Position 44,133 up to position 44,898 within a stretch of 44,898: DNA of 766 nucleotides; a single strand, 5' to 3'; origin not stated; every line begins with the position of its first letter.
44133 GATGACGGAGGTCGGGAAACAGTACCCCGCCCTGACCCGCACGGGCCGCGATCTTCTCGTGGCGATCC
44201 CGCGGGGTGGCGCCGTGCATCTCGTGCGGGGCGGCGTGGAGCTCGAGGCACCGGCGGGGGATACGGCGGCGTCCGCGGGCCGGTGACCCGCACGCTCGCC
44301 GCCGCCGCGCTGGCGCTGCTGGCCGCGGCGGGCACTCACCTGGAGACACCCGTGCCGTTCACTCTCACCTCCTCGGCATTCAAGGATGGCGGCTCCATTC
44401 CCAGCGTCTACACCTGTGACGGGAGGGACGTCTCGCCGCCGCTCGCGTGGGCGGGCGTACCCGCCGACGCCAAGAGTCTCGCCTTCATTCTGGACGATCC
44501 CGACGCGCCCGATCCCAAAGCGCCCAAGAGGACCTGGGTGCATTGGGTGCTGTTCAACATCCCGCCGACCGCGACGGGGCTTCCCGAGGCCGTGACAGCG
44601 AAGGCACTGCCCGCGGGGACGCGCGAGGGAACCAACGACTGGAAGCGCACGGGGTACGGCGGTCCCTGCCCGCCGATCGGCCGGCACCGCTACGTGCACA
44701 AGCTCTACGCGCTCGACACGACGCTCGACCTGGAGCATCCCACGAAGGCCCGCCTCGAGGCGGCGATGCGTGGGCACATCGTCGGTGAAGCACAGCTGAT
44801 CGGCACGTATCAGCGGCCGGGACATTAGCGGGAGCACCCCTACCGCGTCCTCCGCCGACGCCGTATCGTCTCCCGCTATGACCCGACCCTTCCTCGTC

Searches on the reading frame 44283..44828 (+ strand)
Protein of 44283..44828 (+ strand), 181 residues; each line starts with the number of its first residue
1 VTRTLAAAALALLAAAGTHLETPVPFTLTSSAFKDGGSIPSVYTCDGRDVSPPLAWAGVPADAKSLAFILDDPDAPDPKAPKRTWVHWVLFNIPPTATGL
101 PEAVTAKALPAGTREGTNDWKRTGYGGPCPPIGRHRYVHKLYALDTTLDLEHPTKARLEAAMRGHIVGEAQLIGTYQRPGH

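Call 40: search_protein_families(library=pfam, proteins=[window:44283-44828:+], max_evalue=0.0001)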
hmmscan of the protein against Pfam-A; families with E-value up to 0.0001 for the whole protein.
window:44283-44828:+ (181 aa): 1 family
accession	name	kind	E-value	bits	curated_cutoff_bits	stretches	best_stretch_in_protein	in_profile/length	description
PF01161.25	PBP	-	4.7e-46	156.9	24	1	39-176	2-135/135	Phosphatidylethanolamine-binding protein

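Call 43: find_encoding_contigs(protein=window:44283-44828:+, flank=10000, max_places=4)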
Protein window:44283-44828:+ (181 aa): 2 contigs read that carry it; 2 places shown.
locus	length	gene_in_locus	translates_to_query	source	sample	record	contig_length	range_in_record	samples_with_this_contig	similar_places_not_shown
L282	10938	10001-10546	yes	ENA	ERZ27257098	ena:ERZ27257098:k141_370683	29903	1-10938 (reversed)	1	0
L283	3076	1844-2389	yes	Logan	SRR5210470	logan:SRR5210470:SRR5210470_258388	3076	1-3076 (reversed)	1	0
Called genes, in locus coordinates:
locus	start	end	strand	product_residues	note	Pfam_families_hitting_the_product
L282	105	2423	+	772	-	PF00989:PAS (weak), PF08448:PAS_4, PF13426:PAS_9, PF08447:PAS_3 (weak), PF00512:HisKA, PF02518:HATPase_c, PF00072:Response_reg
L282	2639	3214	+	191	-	-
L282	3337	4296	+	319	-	PF14321:DUF4382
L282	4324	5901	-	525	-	PF06762:LMF1, PF25179:LMF1_C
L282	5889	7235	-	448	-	PF01408:GFO_IDH_MocA, PF19051:GFO_IDH_MocA_C2, PF22725:GFO_IDH_MocA_C3 (faint)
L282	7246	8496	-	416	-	PF01306:LacY_symp, PF03825:Nuc_H_symport, PF07690:MFS_1, PF12832:MFS_1_like, PF07690:MFS_1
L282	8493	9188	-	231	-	PF06439:3keto-disac_hyd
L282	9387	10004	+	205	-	-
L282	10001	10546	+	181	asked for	PF01161:PBP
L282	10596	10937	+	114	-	?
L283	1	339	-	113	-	?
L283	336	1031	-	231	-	PF06439:3keto-disac_hyd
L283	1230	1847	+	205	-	-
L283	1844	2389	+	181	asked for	PF01161:PBP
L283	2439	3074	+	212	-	?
